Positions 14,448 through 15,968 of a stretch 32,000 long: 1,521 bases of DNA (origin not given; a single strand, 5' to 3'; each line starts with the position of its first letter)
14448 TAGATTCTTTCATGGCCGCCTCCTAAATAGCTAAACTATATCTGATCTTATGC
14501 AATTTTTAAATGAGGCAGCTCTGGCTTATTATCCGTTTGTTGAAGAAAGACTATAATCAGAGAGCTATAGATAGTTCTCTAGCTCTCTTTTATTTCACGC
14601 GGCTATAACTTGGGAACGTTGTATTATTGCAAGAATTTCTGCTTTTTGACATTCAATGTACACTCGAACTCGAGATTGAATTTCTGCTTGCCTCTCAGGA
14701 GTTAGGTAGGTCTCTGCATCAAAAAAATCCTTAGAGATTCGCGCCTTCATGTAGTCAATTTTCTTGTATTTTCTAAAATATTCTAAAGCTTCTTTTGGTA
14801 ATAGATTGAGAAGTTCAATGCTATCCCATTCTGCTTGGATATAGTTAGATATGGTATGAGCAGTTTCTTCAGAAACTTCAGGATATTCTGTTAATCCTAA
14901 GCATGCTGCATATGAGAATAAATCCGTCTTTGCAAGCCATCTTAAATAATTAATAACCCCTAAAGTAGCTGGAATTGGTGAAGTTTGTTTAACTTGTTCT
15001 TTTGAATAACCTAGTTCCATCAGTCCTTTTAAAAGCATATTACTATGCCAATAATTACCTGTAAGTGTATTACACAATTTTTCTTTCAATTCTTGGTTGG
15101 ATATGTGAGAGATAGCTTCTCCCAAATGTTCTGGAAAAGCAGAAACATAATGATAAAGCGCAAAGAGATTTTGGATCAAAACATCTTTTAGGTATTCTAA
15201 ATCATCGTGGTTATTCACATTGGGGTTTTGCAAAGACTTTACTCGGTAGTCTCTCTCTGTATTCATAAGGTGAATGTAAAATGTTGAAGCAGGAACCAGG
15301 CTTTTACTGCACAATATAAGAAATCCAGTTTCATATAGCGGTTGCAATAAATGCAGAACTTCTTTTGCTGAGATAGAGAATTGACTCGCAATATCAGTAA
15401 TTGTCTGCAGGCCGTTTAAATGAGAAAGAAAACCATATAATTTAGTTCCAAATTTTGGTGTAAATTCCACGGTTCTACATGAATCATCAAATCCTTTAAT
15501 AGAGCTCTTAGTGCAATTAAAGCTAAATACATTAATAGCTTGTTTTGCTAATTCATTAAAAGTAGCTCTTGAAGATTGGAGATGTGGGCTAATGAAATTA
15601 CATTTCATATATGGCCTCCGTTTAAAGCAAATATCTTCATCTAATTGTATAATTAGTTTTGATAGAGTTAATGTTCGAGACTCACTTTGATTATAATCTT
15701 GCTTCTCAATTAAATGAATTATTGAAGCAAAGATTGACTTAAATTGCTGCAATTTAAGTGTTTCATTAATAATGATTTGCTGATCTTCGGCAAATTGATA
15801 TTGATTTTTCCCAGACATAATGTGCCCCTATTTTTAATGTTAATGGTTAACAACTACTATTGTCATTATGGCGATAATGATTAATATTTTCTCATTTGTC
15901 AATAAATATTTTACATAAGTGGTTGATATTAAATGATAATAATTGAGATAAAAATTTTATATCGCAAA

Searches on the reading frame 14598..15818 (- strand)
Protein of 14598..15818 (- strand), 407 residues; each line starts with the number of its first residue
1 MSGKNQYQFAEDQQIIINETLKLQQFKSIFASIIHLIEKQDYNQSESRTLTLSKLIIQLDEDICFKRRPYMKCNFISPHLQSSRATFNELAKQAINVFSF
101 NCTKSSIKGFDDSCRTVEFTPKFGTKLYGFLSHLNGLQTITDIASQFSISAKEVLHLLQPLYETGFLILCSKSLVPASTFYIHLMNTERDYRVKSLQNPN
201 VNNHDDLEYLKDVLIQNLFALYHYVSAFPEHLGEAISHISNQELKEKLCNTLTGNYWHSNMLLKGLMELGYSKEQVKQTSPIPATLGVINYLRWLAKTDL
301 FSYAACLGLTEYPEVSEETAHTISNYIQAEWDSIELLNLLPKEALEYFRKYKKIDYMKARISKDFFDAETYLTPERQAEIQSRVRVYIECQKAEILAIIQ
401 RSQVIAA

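Call 4: search_protein_families(library=pfam, proteins=[window:14598-15818:-], max_evalue=0.1)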
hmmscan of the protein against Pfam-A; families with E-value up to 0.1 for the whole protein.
window:14598-15818:- (407 aa): 5 families
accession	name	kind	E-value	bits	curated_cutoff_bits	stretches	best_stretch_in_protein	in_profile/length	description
PF14518.11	Haem_oxygenas_2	-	1e-06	29.1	28.9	1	221-318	7-106/177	Iron-containing redox enzyme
PF12668.12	DUF3791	-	0.0022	18.4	25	0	337-358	14-35/60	Protein of unknown function (DUF3791)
PF10871.13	DUF2748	-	0.0097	15.2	25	1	331-397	302-366/439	Protein of unknown function (DUF2748)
PF03070.21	TENA_THI-4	-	0.014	15.6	22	1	222-316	38-133/210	TENA/THI-4/PQQC family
PF21984.2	DnaD_N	-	0.028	15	27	0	127-169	25-67/101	DnaD N-terminal domain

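Call 6: search_protein_families(library=ncbifam, proteins=[window:14598-15818:-], max_evalue=0.1)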
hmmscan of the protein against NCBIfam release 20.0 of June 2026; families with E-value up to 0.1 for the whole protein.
window:14598-15818:- (407 aa): 3 families
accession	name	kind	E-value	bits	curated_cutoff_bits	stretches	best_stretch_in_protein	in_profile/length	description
TIGR04305.1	fol_rel_CADD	subfamily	0.0047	16.5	200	1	221-366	40-181/212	CADD family putative folate metabolism protein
TIGR01056.1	topB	subfamily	0.014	13.8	515.75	1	134-168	287-319/706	DNA topoisomerase III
NF009403.0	PRK12767.1-2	equivalog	0.017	14.3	286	0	139-172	50-83/342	carbamoyl phosphate synthase-like protein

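Call 9: find_homologous_proteins(query=window:14598-15818:-, max_evalue=0.001)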
Query window:14598-15818:- (407 aa): 16 proteins with E <= 0.001 among 2260 candidates.
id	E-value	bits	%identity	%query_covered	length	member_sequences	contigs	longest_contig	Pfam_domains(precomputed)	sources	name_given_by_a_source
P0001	1.7e-269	911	100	100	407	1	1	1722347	PF14518.12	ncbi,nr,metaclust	ncbi:hypothetical protein IM40_02380 [Candidatus Paracaedimonas acanthamoebae]|nr:hypothetical prote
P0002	7.4e-201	685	77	100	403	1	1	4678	PF14518.12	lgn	-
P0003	8.0e-197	672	76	100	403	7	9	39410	PF14518.12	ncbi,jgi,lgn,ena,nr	ncbi:MAG: hypothetical protein BGO76_00320 [Caedibacter sp. 38-128]|nr:hypothetical protein [Holospo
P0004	9.9e-191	652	73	100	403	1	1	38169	PF14518.12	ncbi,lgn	-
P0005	5.0e-187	640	73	100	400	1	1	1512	PF14518.12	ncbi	-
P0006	7.4e-179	613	70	100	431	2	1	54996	-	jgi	jgi:hypothetical protein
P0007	7.4e-105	369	50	96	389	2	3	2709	-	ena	-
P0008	3.9e-103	364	49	95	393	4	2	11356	-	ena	-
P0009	6.1e-103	363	49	96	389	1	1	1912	-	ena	-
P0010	7.8e-103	363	51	98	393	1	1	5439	-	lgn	-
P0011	9.3e-102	359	49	95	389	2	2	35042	PF14518.12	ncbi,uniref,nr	ncbi:MAG: hypothetical protein J0H12_06930 [Candidatus Paracaedimonas acanthamoebae]|uniref:Uncharac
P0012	2.4e-101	358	48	96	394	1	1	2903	-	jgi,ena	-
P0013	1.7e-100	355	49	95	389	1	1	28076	-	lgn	-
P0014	2.6e-100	354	49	95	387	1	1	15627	PF14518.12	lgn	-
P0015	7.2e-99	350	47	98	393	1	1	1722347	-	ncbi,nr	ncbi:hypothetical protein IM40_07820 [Candidatus Paracaedimonas acanthamoebae]|nr:hypothetical prote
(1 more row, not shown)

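Call 10: find_related_loci(query=window:14598-15818:-, collection=genome_contigs, flank=10000)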
Query window:14598-15818:- (407 aa) in genome_contigs; peptide patterns used: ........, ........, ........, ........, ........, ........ (x = any residue, [..] = any of these).
18 stretches matched a pattern; 1 encode a relative of the query (tblastn E <= 1e-3); 1 distinct loci.
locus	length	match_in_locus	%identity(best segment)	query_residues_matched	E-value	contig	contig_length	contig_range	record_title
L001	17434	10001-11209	76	1-407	0e+0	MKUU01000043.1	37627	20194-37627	MAG: Caedibacter sp. 38-128 SCNpilot_expt_500_p_scaffold_582, whole genome shotgun sequence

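Call 12: find_encoding_contigs(protein=P0015, flank=10000, max_places=3)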
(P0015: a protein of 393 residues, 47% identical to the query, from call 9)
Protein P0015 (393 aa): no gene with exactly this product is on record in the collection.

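Call 13: search_protein_families(library=pfam, proteins=[L001:7485-9308:-, L001:6236-7456:-, L001:4666-5781:-, L001:3706-4656:-, L001:2676-3731:-, L001:1279-2676:-, L001:106-1272:-, L001:11418-13787:+, L001:14516-15154:-, L001:15667-17397:+], max_evalue=0.001)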
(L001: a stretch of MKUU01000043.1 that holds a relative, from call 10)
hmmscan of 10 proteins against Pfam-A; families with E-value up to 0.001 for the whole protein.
L001:7485-9308:- (608 aa): 4 families
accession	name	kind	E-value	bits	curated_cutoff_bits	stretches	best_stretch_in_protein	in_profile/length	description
PF00005.33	ABC_tran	-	9.7e-32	110.9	25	1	379-528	1-137/137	ABC transporter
PF00664.28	ABC_membrane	-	4e-28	99.3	28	1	45-317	3-274/274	ABC transporter transmembrane region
PF02463.25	SMC_N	-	8.6e-08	32.3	40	1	391-568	26-209/220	RecF/RecN/SMC N terminal domain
PF20720.3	nSTAND3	-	0.00013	22.1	27.2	1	379-425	7-54/155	Novel STAND NTPase 3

L001:6236-7456:- (407 aa): 5 families
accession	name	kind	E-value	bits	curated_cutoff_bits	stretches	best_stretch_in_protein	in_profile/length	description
PF02222.28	ATP-grasp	-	1.8e-07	31.5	27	1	119-284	3-163/179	ATP-grasp domain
PF13535.11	ATP-grasp_4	-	1.8e-07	31.3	27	1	146-288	2-156/160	ATP-grasp domain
PF01071.24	GARS_A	-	1.3e-05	25.5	27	1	111-211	2-107/194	Phosphoribosylglycinamide synthetase, ATP-grasp (A) domain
PF07478.18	Dala_Dala_lig_C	-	1.8e-05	24.8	24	1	140-200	30-88/204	D-ala D-ala ligase C-terminus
PF02786.22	CPSase_L_D2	-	0.00016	21.7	19.8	1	111-195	1-91/211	Carbamoyl-phosphate synthase L chain, ATP binding domain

L001:4666-5781:- (372 aa): 1 family
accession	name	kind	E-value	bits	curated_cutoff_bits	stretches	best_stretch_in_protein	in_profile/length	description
PF04055.27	Radical_SAM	-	1.1e-18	68.4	29.5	1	25-177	3-164/166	Radical SAM superfamily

L001:3706-4656:- (317 aa): 1 family
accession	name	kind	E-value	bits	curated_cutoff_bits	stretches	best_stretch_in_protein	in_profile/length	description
PF01980.22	TrmO_N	-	4.3e-15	56.4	26.8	1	203-301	11-109/116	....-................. O N-terminal domain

L001:2676-3731:- (352 aa): 0 families

L001:1279-2676:- (466 aa): 1 family
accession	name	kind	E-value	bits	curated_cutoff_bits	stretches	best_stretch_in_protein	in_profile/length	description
PF04055.27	Radical_SAM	-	1.2e-22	81.3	29.5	1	209-364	5-163/166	Radical SAM superfamily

L001:106-1272:- (389 aa): 3 families
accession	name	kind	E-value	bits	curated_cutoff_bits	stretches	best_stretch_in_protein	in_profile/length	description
PF01041.23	DegT_DnrJ_EryC1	-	4.1e-88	296.5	19.8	1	18-367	3-352/360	DegT/DnrJ/EryC1/StrS aminotransferase family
PF00266.25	Aminotran_5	-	6.9e-08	32.3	21.5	1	38-167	42-182/371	Aminotransferase class-V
PF00155.27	Aminotran_1_2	-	7.1e-08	32.5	19.7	1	36-303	39-314/361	Aminotransferase class I and II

L001:11418-13787:+ (790 aa): 0 families

L001:14516-15154:- (213 aa): 0 families

L001:15667-17397:+ (577 aa): 1 family
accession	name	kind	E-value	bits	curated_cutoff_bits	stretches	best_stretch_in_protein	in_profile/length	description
PF11638.13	DnaA_N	-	6.9e-08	32.5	24.6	1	414-466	3-56/65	DnaA N-terminal domain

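Call 14: find_encoding_contigs(protein=P0011, flank=10000, max_places=3)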
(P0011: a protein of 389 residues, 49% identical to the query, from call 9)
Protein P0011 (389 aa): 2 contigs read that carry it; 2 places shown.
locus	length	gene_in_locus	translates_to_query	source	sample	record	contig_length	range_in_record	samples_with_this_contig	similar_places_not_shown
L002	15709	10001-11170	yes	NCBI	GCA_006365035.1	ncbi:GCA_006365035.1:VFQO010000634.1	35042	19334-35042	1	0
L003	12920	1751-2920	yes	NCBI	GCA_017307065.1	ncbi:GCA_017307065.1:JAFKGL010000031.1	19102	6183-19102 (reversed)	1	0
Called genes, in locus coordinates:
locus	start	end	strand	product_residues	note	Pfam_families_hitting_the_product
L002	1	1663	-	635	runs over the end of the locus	-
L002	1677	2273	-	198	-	PF00578:AhpC-TSA, PF08534:Redoxin, PF13905:Thioredoxin_8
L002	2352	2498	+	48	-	-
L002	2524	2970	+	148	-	PF02308:MgtC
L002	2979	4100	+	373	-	PF01098:FTSW_RODA_SPOVE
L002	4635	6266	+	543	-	-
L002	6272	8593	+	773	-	PF00931:NB-ARC (weak), PF20720:nSTAND3 (faint), PF17874:TPR_MalT (faint), PF13424:TPR_12 (faint), PF07719:TPR_2 (faint)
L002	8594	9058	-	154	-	PF01381:HTH_3, PF13443:HTH_26 (weak)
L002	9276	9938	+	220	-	PF03070:TENA_THI-4 (faint)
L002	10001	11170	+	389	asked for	PF14518:Haem_oxygenas_2 (faint)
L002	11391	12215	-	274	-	PF01209:Ubie_methyltran, PF13489:Methyltransf_23 (weak), PF13847:Methyltransf_31, PF08241:Methyltransf_11, PF13649:Methyltransf_25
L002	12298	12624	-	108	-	PF02411:MerT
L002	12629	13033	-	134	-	PF00376:MerR, PF13411:MerR_1, PF09278:MerR-DNA-bind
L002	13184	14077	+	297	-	PF12324:HTH_15 (weak), PF03243:MerB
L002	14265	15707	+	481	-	?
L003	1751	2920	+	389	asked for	PF14518:Haem_oxygenas_2 (faint)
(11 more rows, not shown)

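Call 16: find_encoding_contigs(protein=P0006, flank=10000, max_places=2)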
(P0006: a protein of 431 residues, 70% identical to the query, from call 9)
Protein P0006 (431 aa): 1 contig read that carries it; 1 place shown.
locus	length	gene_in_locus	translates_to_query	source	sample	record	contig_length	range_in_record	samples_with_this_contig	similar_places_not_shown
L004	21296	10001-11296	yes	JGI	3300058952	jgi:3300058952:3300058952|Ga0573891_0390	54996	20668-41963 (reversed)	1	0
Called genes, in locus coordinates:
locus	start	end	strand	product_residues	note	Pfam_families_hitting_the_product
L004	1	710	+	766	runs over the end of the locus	PF00390:malic, PF03949:Malic_M, PF01515:PTA_PTB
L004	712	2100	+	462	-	PF03448:MgtE_N, PF00571:CBS, PF01769:MgtE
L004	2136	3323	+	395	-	PF00108:Thiolase_N, PF02803:Thiolase_C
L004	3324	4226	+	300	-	PF00892:EamA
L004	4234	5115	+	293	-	PF00126:HTH_1, PF03466:LysR_substrate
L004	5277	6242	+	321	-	-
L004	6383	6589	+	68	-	-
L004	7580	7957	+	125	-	-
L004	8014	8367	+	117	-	-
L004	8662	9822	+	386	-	PF13356:Arm-DNA-bind_3, PF14659:Phage_int_SAM_3 (weak), PF22022:Phage_int_M (faint), PF00589:Phage_integrase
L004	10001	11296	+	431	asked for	-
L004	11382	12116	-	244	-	-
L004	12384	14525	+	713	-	PF00931:NB-ARC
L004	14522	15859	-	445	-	PF01548:DEDD_Tnp_IS110, PF02371:Transposase_20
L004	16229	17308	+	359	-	-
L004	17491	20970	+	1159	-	PF13428:TPR_14 (faint), PF07719:TPR_2 (faint), PF00931:NB-ARC (weak), PF24885:TPR_NPHP3 (weak), PF13424:TPR_12, PF13424:TPR_12, PF24885:TPR_NPHP3, PF13424:TPR_12, +6 more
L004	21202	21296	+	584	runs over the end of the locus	PF07992:Pyr_redox_2 (weak), PF00070:Pyr_redox (faint), PF00890:FAD_binding_2 (faint), PF01266:DAO (weak), PF01593:Amino_oxidase, PF13450:NAD_binding_8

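Call 17: find_encoding_contigs(protein=P0004, flank=10000, max_places=2)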
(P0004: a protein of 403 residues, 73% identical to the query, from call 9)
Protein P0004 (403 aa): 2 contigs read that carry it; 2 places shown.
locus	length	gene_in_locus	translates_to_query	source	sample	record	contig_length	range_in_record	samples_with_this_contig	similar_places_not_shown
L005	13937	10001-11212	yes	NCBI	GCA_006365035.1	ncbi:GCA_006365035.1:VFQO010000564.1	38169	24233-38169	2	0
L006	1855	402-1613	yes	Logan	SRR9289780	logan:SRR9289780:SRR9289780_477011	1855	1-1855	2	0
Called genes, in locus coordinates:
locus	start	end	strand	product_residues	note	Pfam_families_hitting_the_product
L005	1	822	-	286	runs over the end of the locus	PF01565:FAD_binding_4 (weak), PF02873:MurB_C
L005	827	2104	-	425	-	PF00275:EPSP_synthase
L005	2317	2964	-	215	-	PF02585:PIG-L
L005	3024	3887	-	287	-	PF01209:Ubie_methyltran (weak), PF01739:CheR (faint), PF05175:MTS (weak), PF13489:Methyltransf_23, PF13847:Methyltransf_31, PF08241:Methyltransf_11, PF08242:Methyltransf_12, PF13649:Methyltransf_25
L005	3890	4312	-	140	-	-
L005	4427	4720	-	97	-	PF00561:Abhydrolase_1, PF12697:Abhydrolase_6 (weak)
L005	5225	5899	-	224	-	PF02698:DUF218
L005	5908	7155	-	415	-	PF00083:Sugar_tr, PF07690:MFS_1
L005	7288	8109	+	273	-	PF08281:Sigma70_r4_2 (weak), PF00196:GerE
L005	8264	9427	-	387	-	PF13356:Arm-DNA-bind_3, PF14659:Phage_int_SAM_3 (weak), PF00589:Phage_integrase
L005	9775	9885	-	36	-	-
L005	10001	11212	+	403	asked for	PF14518:Haem_oxygenas_2 (weak)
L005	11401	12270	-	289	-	PF01609:DDE_Tnp_1, PF13612:DDE_Tnp_1_3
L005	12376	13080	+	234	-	-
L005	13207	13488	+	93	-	-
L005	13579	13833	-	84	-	PF05016:ParE_toxin, PF15781:ParE-like_toxin (weak)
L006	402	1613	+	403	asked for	PF14518:Haem_oxygenas_2 (weak)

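Call 28: search_solved_structures(query=A2, max_evalue=10, show_alignments=2)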
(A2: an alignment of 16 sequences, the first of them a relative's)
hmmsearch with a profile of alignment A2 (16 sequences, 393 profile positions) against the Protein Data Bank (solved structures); distinct sequences matched with E-value up to 10: 5.
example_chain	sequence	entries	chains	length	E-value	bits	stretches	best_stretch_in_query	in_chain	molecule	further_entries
3dde_A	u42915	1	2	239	0.039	16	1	237-282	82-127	TENA/THI-4 protein, Domain of Unknown Function with a Heme Oxygenase-like Fold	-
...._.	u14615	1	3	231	0.082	15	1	179-295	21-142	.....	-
8va9_A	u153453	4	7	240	0.086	14.9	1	177-294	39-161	4-aminobenzoate synthase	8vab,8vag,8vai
7u58_A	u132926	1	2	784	0.33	13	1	114-186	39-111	MusD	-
9ypi_A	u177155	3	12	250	0.37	12.8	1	220-278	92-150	Mangotoxin biosynthesis protein MboA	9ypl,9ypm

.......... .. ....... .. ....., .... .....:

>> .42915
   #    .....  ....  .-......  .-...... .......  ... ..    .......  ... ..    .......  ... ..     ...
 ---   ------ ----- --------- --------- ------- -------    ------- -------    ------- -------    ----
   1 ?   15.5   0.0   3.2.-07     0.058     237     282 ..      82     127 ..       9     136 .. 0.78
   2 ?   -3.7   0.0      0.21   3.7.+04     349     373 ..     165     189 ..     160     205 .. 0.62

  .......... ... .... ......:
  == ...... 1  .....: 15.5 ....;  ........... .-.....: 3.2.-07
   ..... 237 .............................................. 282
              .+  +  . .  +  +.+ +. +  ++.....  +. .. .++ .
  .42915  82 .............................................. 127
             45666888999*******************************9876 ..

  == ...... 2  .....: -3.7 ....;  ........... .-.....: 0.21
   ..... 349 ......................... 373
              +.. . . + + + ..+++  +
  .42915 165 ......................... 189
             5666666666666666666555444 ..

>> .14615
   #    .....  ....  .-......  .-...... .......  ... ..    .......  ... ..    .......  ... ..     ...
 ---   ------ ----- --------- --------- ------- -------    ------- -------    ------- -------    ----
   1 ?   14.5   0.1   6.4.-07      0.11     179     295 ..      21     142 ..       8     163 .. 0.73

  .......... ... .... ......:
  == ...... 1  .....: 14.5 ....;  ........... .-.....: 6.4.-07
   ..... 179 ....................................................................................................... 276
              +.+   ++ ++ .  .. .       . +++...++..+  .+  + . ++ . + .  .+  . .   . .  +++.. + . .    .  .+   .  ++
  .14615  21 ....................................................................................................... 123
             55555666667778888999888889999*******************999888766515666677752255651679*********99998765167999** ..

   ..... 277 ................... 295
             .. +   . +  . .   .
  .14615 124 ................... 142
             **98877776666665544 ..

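Call 34: predict_structure(alignment_id=A2)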
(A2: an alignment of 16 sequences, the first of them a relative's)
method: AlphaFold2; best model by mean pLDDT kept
length: 407 residues; sequences in the alignment: 16
mean_pLDDT: 37.3   pTM: 0.30
mean pLDDT of the five models: 37.3, 35.6, 35.4, 35.1, 34.4
residues with pLDDT >= 90: 0; 70-90: 3; 50-70: 56; < 50: 348
segments of 3 or more residues with pLDDT < 50: 1-124, 135-140, 151-157, 159-315, 337-341, 362-407
pLDDT, mean of each block of 10 residues (from residue 1): 35 28 34 31 25 26 22 23 31 28 23 31 51 46 63 48 42 34 36 37 41 33 27 36 41 31 35 34 34 45 31 48 58 50 54 59 40 40 36 32 29
secondary structure, 60 per line:
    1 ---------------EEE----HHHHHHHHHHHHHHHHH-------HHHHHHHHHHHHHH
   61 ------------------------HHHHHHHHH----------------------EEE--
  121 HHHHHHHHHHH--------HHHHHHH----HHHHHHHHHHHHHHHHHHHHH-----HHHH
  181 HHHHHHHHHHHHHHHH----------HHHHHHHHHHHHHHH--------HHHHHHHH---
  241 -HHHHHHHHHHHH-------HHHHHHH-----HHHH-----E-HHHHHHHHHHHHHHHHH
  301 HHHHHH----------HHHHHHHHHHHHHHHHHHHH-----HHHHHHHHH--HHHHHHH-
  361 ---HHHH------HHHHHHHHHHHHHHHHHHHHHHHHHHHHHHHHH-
elements in order: E16-18 H23-39 H47-60 H85-93 E116-118 H121-131 H140-146 H151-171 H177-196 H207-221 H230-237 H242-253 H261-267 H273-276 H284-306 H317-336 H342-350 H353-359 H364-367 H374-406
